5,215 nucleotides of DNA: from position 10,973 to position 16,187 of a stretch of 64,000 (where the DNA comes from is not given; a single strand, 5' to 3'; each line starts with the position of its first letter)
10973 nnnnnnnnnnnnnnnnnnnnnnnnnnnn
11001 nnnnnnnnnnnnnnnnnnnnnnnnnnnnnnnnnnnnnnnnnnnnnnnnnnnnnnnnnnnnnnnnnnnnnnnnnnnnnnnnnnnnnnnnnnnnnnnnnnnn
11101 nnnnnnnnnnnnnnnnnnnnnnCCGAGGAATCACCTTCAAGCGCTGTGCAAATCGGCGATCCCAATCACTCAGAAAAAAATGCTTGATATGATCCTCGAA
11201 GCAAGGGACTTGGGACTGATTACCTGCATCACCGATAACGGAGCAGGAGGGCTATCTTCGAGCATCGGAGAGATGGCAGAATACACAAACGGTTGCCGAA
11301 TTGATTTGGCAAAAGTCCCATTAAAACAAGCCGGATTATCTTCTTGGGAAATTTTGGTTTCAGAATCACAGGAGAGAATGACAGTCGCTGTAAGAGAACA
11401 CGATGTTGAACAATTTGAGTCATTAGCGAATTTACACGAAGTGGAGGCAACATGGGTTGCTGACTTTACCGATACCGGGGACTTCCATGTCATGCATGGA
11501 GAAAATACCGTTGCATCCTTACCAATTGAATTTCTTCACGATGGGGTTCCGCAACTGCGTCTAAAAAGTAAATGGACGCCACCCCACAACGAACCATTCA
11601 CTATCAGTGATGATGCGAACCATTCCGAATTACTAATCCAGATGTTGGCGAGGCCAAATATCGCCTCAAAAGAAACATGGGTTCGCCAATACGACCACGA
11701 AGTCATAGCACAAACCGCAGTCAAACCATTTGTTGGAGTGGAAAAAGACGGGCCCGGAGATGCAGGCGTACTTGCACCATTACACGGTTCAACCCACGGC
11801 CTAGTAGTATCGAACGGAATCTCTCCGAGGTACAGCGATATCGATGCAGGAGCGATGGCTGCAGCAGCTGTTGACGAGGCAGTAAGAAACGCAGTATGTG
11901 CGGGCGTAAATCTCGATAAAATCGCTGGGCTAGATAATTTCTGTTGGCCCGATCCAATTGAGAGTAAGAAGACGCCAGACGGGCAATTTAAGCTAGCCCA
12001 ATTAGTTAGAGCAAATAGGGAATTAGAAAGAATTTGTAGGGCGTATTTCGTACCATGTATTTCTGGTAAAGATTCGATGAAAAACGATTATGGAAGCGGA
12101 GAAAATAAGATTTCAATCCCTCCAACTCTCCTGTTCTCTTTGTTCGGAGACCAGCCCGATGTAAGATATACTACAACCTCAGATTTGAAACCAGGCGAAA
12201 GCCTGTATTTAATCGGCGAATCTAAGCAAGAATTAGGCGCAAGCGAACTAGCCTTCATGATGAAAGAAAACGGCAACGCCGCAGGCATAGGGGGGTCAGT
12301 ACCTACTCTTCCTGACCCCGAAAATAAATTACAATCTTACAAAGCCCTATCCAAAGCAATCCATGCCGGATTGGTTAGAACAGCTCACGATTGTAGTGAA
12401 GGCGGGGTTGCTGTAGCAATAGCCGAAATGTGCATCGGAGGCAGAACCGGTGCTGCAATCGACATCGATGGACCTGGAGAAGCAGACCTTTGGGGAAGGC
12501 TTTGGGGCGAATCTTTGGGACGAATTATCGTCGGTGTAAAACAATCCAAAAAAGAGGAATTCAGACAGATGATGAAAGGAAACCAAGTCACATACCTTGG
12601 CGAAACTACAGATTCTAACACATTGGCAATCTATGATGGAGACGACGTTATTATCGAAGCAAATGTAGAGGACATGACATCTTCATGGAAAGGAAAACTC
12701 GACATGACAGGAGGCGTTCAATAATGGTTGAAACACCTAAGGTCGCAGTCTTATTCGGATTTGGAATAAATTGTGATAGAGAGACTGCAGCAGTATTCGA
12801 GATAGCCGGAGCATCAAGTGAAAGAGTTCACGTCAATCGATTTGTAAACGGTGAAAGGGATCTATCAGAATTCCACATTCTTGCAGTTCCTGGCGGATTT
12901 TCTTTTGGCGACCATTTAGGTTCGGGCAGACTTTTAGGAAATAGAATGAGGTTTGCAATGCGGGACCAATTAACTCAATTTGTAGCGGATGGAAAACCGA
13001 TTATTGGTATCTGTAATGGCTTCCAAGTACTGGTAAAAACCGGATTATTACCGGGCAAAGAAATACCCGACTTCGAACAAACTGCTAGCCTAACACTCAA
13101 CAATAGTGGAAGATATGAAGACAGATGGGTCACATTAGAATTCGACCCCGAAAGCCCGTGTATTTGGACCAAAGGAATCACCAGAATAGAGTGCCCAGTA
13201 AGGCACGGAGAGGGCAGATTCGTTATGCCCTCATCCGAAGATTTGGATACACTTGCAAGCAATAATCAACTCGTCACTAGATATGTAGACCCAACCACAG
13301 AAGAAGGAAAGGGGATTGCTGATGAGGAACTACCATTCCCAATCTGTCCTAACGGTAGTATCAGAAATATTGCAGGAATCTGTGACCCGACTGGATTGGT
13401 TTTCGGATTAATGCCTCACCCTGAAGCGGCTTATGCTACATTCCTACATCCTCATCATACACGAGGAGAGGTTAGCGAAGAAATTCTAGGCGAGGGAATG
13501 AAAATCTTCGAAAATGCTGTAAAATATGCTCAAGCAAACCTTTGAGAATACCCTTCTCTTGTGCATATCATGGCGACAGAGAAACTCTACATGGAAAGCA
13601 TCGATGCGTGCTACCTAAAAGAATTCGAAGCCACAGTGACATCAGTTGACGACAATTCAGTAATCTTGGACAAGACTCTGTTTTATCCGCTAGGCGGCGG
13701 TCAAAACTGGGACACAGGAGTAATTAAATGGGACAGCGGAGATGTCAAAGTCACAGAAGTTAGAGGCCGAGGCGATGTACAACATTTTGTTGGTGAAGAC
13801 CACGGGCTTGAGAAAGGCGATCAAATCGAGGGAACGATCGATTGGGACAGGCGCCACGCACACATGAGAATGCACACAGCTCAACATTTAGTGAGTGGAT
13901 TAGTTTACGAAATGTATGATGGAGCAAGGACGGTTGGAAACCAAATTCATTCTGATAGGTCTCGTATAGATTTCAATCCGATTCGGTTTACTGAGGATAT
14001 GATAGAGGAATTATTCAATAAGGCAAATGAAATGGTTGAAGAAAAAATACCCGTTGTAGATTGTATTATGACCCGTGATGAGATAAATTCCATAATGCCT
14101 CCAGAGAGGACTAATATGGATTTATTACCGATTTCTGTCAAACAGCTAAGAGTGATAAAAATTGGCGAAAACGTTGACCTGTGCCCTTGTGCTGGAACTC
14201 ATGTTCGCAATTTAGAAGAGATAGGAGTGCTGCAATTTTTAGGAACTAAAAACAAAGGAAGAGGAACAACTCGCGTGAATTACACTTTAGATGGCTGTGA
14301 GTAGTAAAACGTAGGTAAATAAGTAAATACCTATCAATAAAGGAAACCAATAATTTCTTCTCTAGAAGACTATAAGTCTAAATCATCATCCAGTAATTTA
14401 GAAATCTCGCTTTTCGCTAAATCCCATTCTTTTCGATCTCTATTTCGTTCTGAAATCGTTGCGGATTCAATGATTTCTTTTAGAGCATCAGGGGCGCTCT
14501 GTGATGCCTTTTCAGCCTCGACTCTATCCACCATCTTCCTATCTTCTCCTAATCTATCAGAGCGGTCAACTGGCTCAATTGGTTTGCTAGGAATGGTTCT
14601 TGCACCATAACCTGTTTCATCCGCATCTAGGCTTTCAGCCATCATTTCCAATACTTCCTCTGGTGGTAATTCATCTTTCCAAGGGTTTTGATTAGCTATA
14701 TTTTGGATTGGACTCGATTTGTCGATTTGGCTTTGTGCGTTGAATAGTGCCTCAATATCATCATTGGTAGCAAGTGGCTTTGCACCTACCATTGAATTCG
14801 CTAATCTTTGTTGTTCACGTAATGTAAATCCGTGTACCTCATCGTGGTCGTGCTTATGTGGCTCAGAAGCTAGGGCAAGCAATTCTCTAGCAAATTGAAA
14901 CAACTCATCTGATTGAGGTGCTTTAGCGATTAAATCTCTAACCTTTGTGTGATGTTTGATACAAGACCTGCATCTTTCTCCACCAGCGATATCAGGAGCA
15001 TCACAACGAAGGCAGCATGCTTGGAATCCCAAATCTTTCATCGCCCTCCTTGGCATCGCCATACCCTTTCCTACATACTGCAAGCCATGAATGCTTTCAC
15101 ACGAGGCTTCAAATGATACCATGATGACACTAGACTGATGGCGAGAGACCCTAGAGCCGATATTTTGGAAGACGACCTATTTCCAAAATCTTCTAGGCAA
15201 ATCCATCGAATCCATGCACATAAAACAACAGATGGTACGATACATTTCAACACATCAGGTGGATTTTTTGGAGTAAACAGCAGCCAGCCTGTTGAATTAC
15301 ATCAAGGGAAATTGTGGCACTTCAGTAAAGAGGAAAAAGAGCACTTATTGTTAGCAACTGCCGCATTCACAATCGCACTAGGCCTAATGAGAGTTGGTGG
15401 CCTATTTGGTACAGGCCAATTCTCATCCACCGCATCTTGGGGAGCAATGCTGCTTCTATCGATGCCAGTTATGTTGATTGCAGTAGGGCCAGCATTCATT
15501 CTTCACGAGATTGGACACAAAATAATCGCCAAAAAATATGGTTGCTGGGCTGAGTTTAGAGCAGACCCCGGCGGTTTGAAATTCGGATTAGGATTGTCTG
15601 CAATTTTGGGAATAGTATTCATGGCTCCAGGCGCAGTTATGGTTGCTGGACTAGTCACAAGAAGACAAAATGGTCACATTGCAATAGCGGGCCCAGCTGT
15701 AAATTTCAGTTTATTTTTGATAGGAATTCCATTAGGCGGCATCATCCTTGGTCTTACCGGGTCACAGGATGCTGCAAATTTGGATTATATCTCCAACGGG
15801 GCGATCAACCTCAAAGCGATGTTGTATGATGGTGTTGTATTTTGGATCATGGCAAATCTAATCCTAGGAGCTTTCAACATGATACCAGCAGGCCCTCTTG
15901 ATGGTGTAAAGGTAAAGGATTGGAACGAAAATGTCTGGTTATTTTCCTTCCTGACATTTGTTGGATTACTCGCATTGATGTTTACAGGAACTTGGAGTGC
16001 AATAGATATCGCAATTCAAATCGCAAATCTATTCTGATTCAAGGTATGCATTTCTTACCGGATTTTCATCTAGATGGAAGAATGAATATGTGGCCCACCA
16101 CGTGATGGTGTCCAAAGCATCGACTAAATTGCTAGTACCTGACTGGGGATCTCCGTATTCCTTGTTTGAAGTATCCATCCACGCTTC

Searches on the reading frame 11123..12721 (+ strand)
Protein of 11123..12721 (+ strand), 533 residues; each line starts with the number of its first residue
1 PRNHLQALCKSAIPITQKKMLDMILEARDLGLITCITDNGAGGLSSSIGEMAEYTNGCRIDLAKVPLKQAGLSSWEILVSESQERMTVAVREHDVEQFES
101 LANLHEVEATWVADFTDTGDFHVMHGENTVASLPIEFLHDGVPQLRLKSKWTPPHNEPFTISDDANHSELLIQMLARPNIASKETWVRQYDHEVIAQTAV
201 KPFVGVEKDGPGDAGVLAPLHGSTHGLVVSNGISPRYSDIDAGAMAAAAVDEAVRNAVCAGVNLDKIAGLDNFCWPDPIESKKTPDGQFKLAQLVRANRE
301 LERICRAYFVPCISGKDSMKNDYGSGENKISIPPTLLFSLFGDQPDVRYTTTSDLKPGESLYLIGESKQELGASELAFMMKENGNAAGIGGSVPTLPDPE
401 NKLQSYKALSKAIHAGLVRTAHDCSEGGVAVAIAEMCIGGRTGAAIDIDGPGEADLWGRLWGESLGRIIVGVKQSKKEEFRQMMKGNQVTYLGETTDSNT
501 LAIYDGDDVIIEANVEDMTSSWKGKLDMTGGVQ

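Call 80: search_protein_families(library=pfam, proteins=[window:11123-12721:+], max_evalue=0.0001)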
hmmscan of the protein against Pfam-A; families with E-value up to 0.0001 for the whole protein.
window:11123-12721:+ (533 aa): 2 families
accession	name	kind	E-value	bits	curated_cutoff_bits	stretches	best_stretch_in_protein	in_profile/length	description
PF02769.27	AIRS_C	-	8.6e-37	127.1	23.1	2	17-123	44-153/156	AIR synthase related protein, C-terminal domain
PF00586.29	AIRS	-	7e-05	23.7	24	0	213-319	3-96/112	AIR synthase related protein, N-terminal domain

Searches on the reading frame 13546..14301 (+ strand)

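Call 81: search_protein_families(library=pfam, proteins=[window:13546-14301:+], max_evalue=0.0001)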
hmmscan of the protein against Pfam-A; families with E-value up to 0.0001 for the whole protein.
window:13546-14301:+ (252 aa): 2 families
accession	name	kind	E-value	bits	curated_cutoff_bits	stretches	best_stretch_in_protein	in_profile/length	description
PF01411.24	tRNA-synt_2c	-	1.1e-14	54.4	30.3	1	23-102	471-552/552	tRNA synthetases class II (A)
PF07973.19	tRNA_SAD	-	1.6e-10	41.2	24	1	201-244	1-43/44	Threonyl and Alanyl tRNA synthetase second additional domain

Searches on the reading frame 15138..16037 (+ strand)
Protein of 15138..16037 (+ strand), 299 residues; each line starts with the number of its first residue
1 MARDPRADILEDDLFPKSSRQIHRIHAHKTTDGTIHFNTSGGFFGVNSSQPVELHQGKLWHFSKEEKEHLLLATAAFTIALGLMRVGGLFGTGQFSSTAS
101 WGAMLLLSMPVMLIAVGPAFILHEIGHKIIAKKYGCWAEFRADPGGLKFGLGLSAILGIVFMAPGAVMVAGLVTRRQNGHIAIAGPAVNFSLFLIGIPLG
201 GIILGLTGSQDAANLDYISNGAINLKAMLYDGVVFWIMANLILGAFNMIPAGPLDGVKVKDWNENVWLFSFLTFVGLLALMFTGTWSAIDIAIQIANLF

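Call 81: search_protein_families(library=pfam, proteins=[window:15138-16037:+], max_evalue=0.0001)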
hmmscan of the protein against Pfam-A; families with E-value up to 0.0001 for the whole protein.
window:15138-16037:+ (299 aa): 1 family
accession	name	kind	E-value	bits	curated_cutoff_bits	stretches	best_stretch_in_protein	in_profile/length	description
PF02163.28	Peptidase_M50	-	3.7e-07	30.2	27.2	1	112-259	2-189/221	Peptidase family M50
